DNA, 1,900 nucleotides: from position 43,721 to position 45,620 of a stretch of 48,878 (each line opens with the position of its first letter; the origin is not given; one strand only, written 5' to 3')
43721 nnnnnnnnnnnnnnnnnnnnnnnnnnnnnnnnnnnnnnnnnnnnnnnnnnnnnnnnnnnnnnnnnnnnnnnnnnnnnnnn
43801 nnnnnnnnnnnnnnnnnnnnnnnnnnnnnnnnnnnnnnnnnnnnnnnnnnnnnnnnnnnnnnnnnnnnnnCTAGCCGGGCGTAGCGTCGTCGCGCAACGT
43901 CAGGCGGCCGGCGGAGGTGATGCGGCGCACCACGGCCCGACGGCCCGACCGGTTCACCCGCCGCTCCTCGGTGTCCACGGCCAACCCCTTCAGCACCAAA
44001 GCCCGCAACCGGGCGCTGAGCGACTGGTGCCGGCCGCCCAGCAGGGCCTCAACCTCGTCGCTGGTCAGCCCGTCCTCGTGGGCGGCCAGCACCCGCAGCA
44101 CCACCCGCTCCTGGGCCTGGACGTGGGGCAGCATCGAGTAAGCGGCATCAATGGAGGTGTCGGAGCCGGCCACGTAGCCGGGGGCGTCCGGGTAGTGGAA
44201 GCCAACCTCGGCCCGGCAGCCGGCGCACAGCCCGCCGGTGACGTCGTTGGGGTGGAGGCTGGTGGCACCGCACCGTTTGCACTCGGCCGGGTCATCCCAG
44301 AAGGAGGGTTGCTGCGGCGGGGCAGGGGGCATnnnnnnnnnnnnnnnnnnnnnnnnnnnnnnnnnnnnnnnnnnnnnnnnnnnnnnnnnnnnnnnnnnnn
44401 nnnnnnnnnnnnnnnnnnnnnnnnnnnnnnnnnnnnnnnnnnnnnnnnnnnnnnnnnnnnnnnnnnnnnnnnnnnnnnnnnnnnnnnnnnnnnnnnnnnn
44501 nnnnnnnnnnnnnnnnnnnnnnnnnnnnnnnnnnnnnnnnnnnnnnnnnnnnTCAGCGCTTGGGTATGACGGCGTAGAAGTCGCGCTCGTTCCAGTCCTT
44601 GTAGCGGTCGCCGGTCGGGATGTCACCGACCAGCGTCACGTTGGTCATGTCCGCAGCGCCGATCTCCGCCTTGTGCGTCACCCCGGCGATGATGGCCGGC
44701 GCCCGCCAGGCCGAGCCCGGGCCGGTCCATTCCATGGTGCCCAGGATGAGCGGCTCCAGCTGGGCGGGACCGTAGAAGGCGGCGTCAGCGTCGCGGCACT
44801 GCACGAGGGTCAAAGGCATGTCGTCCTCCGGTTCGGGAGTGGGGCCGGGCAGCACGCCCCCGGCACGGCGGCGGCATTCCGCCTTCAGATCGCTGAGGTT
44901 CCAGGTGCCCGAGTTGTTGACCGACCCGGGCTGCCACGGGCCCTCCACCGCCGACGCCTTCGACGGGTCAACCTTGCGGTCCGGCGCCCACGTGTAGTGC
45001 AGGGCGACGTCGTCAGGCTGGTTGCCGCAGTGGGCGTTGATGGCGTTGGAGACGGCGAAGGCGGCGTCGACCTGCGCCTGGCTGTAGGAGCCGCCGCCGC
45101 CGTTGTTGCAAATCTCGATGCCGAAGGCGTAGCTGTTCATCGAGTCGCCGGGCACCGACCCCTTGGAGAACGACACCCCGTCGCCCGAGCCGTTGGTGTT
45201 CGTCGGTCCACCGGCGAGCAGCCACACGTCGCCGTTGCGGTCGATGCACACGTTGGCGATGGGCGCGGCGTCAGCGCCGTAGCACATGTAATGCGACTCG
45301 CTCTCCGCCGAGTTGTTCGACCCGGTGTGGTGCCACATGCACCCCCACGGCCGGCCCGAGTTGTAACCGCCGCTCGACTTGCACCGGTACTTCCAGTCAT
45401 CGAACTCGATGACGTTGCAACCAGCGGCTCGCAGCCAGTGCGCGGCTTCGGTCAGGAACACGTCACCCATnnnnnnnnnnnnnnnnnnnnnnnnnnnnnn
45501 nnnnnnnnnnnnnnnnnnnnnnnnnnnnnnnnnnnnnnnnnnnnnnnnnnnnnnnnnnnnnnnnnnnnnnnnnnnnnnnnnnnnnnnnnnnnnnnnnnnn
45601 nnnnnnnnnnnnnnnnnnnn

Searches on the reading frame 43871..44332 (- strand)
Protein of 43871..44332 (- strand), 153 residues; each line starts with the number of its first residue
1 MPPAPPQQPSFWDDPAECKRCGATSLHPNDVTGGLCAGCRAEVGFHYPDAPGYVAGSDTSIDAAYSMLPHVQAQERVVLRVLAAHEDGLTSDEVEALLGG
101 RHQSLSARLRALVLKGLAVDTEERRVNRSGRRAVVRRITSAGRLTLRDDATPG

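Call 77: search_protein_families(library=pfam, proteins=[window:43871-44332:-], max_evalue=0.01)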
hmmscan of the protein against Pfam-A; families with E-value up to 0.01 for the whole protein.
window:43871-44332:- (153 aa): 2 families
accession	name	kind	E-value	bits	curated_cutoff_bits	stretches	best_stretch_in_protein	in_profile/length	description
PF12802.13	MarR_2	-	0.0003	21.3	27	1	77-122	9-54/61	MarR family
PF12840.13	HTH_20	-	0.001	19.4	27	1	76-117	7-47/51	Helix-turn-helix domain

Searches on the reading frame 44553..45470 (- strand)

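Call 77: search_protein_families(library=pfam, proteins=[window:44553-45470:-], max_evalue=0.01)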
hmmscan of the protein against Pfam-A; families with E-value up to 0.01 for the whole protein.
window:44553-45470:- (305 aa): 1 family
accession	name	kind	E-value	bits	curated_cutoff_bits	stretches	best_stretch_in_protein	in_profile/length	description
PF01510.30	Amidase_2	-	5.8e-14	53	26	1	40-170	4-130/131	N-acetylmuramoyl-L-alanine amidase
